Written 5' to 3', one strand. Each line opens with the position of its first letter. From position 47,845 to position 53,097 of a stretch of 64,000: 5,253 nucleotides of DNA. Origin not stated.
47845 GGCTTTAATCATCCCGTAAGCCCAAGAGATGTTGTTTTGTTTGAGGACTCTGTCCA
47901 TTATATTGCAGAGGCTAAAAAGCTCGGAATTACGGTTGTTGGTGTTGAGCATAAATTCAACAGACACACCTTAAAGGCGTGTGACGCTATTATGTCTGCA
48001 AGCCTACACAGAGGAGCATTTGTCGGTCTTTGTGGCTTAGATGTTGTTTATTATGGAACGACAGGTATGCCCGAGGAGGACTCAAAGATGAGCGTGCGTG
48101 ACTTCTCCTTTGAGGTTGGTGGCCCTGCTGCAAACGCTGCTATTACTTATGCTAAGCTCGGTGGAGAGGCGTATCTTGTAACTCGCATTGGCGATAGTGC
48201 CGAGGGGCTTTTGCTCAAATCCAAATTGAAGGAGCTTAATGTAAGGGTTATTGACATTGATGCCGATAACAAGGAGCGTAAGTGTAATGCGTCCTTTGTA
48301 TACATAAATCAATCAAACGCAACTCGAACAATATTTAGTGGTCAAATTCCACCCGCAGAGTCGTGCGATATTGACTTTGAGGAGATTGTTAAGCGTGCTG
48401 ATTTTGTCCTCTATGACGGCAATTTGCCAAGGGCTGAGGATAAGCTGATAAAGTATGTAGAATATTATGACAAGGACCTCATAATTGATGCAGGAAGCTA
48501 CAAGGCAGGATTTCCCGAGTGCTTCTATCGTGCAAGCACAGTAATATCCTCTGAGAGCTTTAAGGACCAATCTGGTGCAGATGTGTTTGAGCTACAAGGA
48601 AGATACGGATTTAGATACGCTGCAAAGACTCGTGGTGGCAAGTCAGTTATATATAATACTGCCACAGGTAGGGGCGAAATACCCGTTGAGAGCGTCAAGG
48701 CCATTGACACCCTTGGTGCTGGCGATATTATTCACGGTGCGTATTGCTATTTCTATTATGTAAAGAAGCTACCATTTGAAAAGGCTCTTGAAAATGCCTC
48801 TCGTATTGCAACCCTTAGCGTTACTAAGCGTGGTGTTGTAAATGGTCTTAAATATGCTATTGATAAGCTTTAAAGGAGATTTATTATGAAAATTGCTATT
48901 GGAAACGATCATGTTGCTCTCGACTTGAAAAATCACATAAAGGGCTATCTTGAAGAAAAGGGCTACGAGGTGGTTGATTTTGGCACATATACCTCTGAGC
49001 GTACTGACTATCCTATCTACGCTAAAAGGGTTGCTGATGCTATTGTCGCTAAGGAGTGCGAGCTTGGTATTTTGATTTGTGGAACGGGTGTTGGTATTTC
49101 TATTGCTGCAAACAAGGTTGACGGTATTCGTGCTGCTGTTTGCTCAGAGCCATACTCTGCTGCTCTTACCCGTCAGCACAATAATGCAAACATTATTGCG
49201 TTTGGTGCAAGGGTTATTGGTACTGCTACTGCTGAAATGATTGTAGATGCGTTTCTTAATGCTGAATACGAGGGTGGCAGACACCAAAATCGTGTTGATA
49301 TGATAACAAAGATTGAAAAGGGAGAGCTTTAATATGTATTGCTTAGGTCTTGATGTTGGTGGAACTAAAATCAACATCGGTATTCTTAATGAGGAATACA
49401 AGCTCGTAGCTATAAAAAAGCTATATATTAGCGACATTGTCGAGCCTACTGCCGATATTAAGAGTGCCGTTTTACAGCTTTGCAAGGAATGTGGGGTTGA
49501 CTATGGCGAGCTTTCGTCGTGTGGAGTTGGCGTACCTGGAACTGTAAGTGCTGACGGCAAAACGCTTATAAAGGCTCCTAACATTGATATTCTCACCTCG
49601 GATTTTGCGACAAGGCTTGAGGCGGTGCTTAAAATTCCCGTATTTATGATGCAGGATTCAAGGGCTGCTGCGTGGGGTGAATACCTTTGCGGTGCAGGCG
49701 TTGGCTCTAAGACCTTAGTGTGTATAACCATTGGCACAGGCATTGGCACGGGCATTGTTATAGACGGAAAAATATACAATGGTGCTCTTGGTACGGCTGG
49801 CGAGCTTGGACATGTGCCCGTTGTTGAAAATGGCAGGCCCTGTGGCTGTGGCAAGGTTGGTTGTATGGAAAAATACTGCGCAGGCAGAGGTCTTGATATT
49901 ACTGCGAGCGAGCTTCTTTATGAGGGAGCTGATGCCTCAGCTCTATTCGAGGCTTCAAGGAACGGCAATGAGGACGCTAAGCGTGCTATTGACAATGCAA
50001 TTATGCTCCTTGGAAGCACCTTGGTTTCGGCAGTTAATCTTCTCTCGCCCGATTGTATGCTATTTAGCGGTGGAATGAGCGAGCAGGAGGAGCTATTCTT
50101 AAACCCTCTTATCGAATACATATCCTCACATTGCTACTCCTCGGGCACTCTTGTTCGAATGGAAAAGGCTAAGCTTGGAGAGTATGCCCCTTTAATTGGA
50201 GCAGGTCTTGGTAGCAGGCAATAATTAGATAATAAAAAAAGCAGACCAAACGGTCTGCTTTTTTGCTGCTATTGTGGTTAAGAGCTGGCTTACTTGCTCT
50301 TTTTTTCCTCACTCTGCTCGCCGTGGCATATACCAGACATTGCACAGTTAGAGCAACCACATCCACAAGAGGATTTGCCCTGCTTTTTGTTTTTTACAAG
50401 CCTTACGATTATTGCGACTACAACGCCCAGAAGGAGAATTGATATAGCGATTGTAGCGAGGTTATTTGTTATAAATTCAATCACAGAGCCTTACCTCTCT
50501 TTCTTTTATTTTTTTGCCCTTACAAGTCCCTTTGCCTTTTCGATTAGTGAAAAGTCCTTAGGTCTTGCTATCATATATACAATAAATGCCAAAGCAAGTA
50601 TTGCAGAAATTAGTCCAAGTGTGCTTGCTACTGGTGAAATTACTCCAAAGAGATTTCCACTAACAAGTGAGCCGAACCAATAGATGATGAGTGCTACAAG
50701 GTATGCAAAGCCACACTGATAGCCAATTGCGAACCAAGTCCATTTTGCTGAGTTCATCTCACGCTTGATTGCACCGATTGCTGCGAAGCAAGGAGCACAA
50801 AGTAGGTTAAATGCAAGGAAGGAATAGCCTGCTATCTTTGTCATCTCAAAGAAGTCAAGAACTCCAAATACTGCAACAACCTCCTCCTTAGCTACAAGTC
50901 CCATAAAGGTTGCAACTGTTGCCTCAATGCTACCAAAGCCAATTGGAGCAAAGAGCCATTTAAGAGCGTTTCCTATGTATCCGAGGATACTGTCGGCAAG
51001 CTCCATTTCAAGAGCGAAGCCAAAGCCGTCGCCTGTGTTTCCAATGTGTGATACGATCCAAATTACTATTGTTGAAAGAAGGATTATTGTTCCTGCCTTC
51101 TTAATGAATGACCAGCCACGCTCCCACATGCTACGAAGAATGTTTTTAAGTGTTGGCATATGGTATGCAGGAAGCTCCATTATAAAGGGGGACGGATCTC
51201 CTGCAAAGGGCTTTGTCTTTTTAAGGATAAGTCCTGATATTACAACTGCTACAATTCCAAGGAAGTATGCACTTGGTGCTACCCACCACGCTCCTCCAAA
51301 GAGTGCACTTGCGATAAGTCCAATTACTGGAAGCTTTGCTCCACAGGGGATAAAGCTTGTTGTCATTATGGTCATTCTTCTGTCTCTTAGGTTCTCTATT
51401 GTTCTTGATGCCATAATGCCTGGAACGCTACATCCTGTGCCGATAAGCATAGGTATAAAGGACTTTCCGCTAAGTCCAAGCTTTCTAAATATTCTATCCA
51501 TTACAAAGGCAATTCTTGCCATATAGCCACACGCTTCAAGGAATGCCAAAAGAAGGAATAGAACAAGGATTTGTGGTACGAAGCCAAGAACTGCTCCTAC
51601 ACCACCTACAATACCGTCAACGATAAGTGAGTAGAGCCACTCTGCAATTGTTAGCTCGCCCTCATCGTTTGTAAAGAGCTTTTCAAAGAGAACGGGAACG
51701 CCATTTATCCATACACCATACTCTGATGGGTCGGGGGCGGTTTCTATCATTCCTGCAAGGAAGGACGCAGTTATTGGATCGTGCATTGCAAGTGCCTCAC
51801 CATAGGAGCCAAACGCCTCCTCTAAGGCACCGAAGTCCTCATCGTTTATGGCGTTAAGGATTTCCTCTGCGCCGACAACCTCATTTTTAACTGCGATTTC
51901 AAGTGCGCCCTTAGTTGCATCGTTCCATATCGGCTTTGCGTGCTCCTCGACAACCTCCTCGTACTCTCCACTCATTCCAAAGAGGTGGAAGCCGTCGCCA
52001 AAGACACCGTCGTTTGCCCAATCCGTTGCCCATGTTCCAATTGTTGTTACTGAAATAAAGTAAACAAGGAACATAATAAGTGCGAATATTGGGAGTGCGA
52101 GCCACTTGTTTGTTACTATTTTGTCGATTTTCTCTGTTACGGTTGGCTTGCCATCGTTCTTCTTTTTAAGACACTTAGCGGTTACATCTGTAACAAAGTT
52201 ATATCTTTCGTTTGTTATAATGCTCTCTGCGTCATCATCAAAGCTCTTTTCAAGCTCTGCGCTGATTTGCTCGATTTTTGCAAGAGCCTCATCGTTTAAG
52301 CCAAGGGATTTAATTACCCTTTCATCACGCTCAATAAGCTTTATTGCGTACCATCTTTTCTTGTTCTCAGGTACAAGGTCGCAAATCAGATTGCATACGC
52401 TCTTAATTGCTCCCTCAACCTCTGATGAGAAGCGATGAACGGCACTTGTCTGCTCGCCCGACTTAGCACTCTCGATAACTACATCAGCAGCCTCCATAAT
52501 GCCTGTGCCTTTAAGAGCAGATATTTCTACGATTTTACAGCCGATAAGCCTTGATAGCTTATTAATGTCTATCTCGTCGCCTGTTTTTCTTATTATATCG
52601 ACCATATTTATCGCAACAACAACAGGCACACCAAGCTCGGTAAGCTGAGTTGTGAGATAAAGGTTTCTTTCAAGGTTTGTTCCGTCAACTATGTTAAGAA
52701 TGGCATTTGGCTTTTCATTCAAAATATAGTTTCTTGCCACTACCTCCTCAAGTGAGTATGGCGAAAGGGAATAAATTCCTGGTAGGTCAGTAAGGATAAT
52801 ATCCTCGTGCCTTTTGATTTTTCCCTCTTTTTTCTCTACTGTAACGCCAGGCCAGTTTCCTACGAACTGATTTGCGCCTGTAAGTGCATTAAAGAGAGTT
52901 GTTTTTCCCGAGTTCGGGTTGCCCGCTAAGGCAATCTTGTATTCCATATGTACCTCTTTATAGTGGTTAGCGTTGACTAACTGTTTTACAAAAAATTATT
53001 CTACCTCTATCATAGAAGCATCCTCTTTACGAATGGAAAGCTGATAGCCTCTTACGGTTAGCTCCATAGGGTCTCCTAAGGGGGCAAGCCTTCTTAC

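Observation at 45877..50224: TIR / sugar-binding PBP / HAD phosphatase / PfkB kinase in one 998-aa protein, co-transcribed with rpiB and a ROK kinase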

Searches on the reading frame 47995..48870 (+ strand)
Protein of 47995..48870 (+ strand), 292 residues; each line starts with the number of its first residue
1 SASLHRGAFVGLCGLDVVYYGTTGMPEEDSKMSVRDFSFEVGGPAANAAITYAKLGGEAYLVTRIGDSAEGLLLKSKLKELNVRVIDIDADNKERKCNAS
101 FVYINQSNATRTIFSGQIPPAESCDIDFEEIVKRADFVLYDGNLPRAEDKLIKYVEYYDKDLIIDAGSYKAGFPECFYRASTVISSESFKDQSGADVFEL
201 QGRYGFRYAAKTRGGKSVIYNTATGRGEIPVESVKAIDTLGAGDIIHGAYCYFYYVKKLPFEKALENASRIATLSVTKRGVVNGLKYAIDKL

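Call 37: search_solved_structures(query=window:47995-48870:+, max_evalue=0.001, show_alignments=2)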
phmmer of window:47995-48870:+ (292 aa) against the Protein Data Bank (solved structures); distinct sequences matched with E-value up to 0.001: 26.
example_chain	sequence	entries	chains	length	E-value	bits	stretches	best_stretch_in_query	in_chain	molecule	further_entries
7ag6_A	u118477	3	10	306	1.1e-13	54.7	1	6-115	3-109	Sulfofructose kinase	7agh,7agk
6wjz_A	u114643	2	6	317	2.2e-09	40.5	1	218-288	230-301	Ribokinase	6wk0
5byc_A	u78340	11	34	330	2.4e-09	40.4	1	218-288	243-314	Ribokinase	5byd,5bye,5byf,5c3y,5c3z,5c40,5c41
2fv7_A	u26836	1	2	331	2.4e-09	40.4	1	218-288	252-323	Ribokinase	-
5zwy_A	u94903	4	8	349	3.3e-08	36.7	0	203-281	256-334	Ribokinase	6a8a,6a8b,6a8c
4x8f_A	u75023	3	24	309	5.1e-08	36.1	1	195-282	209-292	Ribokinase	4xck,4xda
3pl2_A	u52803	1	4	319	1.9e-07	34.2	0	205-274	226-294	Sugar kinase, ribokinase family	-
6znx_A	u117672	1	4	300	2e-07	34.1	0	11-85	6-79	Ribokinase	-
8cqx_A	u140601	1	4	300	2.2e-07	34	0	11-85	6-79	Ribokinase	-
6ilr_A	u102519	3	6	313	3.4e-07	33.4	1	10-283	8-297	Ribokinase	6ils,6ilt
1vm7_A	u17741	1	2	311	1.4e-06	31.4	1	28-283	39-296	ribokinase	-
3hj6_A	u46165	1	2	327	1.9e-06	30.9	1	25-246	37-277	Fructokinase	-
1gqt_A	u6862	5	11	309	2.1e-06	30.8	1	191-282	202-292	RIBOKINASE | PROTEIN (RIBOKINASE)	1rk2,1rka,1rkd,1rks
3i3y_A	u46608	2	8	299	2.5e-06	30.5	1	26-284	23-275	Carbohydrate kinase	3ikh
3gbu_A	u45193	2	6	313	6.4e-06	29.2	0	27-107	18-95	Uncharacterized sugar kinase PH1459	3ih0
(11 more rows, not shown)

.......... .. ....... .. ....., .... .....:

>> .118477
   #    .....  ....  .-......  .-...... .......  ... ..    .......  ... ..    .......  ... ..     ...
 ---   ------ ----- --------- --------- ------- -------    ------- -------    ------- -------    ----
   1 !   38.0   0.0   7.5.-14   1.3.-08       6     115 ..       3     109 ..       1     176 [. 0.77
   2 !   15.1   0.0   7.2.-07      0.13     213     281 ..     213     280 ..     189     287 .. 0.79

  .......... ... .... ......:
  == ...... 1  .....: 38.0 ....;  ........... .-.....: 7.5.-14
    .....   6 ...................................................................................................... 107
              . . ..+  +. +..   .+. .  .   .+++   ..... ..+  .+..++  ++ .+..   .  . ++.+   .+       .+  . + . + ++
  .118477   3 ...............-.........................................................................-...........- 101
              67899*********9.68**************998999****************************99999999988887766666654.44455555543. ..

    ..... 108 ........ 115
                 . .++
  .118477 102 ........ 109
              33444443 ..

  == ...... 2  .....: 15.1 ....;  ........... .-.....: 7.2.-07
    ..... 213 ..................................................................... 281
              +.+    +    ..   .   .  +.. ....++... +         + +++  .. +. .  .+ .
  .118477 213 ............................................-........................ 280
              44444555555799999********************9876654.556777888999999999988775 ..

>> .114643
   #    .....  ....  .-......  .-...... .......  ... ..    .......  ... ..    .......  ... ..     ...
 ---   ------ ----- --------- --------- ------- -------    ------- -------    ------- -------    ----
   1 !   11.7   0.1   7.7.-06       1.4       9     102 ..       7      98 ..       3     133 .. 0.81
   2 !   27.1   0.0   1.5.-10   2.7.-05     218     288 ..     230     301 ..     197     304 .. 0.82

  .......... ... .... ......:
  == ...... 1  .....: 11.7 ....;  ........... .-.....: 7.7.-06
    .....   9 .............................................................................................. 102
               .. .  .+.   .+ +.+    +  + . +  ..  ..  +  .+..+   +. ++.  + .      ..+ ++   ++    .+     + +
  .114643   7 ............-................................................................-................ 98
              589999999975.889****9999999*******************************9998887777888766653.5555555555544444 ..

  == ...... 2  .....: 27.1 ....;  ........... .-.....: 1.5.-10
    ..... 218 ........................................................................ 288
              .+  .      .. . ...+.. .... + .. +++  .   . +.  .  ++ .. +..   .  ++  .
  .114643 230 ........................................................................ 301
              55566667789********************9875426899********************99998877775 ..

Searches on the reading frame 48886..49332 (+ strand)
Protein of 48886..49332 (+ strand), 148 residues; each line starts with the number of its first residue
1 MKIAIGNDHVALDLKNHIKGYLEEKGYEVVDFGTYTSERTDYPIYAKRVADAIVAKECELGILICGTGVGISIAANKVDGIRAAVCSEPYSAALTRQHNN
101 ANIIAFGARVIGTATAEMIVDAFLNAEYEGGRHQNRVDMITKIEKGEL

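Call 3: search_protein_families(library=pfam, proteins=[window:48886-49332:+], max_evalue=0.01)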
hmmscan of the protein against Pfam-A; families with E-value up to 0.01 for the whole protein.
window:48886-49332:+ (148 aa): 2 families
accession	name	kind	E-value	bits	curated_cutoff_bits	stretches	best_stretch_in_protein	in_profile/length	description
PF02502.23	LacAB_rpiB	-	1.4e-61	206.9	24.7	1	3-140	1-138/138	Ribose/Galactose Isomerase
PF03698.18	UPF0180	-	0.0022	18.5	25.4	1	17-41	11-36/77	Uncharacterised protein family (UPF0180)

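Call 4: search_protein_families(library=ncbifam, proteins=[window:48886-49332:+], max_evalue=0.01)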
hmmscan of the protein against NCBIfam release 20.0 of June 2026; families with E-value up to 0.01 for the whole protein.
window:48886-49332:+ (148 aa): 12 families
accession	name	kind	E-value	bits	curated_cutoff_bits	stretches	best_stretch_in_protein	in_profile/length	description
TIGR01120.1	rpiB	equivalog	3e-63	212.1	138.65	1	2-144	1-143/143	ribose 5-phosphate isomerase B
NF004051.0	PRK05571.1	subfamily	3.8e-63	211.7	135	1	1-145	2-147/149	ribose-5-phosphate isomerase B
TIGR00689.1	rpiB_lacA_lacB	subfamily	2.3e-59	199.4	88.3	1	3-145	1-144/145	RpiB/LacA/LacB family sugar-phosphate isomerase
NF006381.0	PRK08622.1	equivalog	7.5e-50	169.1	234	1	1-144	1-142/171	galactose-6-phosphate isomerase subunit LacB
TIGR02133.1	RPI_actino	equivalog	6e-43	146.2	168.2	1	1-144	1-146/148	ribose-5-phosphate isomerase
TIGR01119.1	lacB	equivalog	7.6e-43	146.2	312.55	1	1-145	1-143/171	galactose-6-phosphate isomerase subunit LacB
NF009258.0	PRK12615.1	equivalog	4.6e-39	134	325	1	1-145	1-143/171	galactose-6-phosphate isomerase subunit LacB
NF006380.0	PRK08621.1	equivalog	7.3e-38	130.2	164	1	1-143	1-141/142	galactose-6-phosphate isomerase subunit LacA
NF051858.1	EryPhIsonDerIRhiz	equivalog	7.8e-36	123.4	240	1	1-145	1-148/150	D-erythrulose-4-phosphate isomerase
NF009257.0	PRK12613.1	equivalog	3.5e-31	108.2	243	1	1-143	1-140/141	galactose-6-phosphate isomerase subunit LacA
TIGR01118.1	lacA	equivalog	1.3e-30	106.4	181.1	1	1-142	1-140/141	galactose-6-phosphate isomerase subunit LacA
NF006753.0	PRK09273.1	equivalog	5.4e-10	39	137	1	15-125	19-131/211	hypothetical protein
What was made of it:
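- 48886..49332 (+): rpiB, ribose-5-phosphate isomerase B (148 aa). TIGR01120 212 bits against a cutoff of 138.65 (call 4).
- On RpiB (TIGR01120) for the downstream gene: 212.1 bits against 138.65 (call 4)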

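Call 6: search_protein_families(library=padloc, proteins=[window:48886-49332:+], max_evalue=0.01)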
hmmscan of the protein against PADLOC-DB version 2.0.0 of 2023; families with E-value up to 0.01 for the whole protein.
window:48886-49332:+ (148 aa): 0 families

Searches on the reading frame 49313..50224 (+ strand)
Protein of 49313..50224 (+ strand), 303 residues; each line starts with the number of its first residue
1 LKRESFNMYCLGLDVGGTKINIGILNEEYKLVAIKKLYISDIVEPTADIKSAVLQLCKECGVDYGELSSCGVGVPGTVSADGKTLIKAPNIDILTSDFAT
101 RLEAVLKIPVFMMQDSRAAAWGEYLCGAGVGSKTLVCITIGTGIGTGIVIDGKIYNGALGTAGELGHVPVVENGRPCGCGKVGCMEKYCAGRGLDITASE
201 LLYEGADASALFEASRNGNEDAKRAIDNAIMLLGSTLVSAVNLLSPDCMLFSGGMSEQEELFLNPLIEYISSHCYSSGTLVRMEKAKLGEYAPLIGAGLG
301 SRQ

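Call 3: search_protein_families(library=pfam, proteins=[window:49313-50224:+], max_evalue=0.01)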
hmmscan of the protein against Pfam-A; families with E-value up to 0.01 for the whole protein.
window:49313-50224:+ (303 aa): 2 families
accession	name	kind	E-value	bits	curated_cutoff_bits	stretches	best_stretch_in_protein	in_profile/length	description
PF00480.26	ROK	-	1.5e-65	222.1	22.9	1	10-297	1-287/294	ROK family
PF01869.26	BcrAD_BadFG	-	6e-05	23.1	31.5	1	11-77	1-72/271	BadF/BadG/BcrA/BcrD ATPase family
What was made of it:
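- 49334..50224 (+): ROK-family sugar kinase (296 aa from the ATG), specificity unassigned. PF00480 222 bits (call 3).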

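Call 4: search_protein_families(library=ncbifam, proteins=[window:49313-50224:+], max_evalue=0.01)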
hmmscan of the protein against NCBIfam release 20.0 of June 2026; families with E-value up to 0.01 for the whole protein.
window:49313-50224:+ (303 aa): 14 families
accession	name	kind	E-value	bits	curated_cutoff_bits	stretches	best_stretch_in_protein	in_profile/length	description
TIGR00744.1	ROK_glcA_fam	subfamily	1.4e-44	152.6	260.35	1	11-297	1-304/318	ROK family glucokinase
NF007251.0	PRK09698.1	equivalog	2.3e-43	148.6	253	1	8-297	6-292/304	allose kinase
NF003461.0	PRK05082.1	subfamily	1.4e-37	129.7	283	1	8-300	1-285/291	N-acetylmannosamine kinase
NF007108.0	PRK09557.1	equivalog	8.9e-36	123.7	443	1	10-297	3-296/303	fructokinase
NF009835.0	PRK13310.1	equivalog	4.9e-35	121.3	380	1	11-297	3-296/303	N-acetylglucosamine kinase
NF047821.1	NactlManKinNanK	equivalog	2.5e-33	115.9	450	1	8-299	1-284/288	N-acetylmannosamine kinase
NF047937.1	TransRegNagC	equivalog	2e-29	103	650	1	9-271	80-353/399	DNA-binding transcriptional regulator NagC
NF045551.1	GK_Pyrobac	equivalog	2.8e-26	92.5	500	1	10-259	2-239/294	ATP-dependent glucokinase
NF049930.1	TransRegMlc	equivalog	7.2e-24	84.8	530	1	66-298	145-387/405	sugar metabolism global transcriptional regulator Mlc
NF009836.0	PRK13311.1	equivalog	7e-20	71.3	551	1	11-234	3-234/256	N-acetyl-D-glucosamine kinase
NF042998.1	bglucokin_BglK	equivalog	1.5e-16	60.6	550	1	12-271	5-259/291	beta-glucoside kinase BglK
NF045550.1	FrctkaseScrK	equivalog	6.8e-14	52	400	1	13-177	8-166/293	fructokinase ScrK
NF045942.1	PolPhglucPhase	equivalog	3.1e-12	46.7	250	1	10-171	2-157/242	polyphosphate--glucose phosphotransferase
NF009861.0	PRK13324.1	equivalog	0.0015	18.1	495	0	11-94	3-87/258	type III pantothenate kinase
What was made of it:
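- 49334..50224 (+): It falls below every NCBIfam equivalog cutoff (call 4).
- On ROK glucokinase / allose kinase for the third gene: 152.6 against 260.35, and 148.6 against 253 (call 4).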

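Call 6: search_protein_families(library=padloc, proteins=[window:49313-50224:+], max_evalue=0.01)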
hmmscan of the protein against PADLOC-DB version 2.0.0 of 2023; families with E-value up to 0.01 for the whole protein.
window:49313-50224:+ (303 aa): 0 families

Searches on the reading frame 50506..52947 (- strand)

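Call 23: search_protein_families(library=pfam, proteins=[window:50506-52947:-], max_evalue=0.0001)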
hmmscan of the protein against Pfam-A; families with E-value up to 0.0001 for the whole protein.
window:50506-52947:- (813 aa): 5 families
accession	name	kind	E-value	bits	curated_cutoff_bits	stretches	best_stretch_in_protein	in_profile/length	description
PF02421.24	FeoB_N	-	7.4e-65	217.7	27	1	4-153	2-152/156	Ferrous iron transport protein B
PF07670.19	Gate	-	6e-30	104.2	29.6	2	454-546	2-101/104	Nucleoside recognition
PF17910.6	FeoB_Cyto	-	6e-24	84.7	23.4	1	173-261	1-90/90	FeoB cytosolic helical domain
PF07664.17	FeoB_C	-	3.4e-22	78.4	26.6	1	558-610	2-54/54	Ferrous iron transport protein B C terminus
PF01926.29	MMR_HSR1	-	5.3e-20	72.1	21.9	1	4-114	1-112/113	50S ribosome-binding GTPase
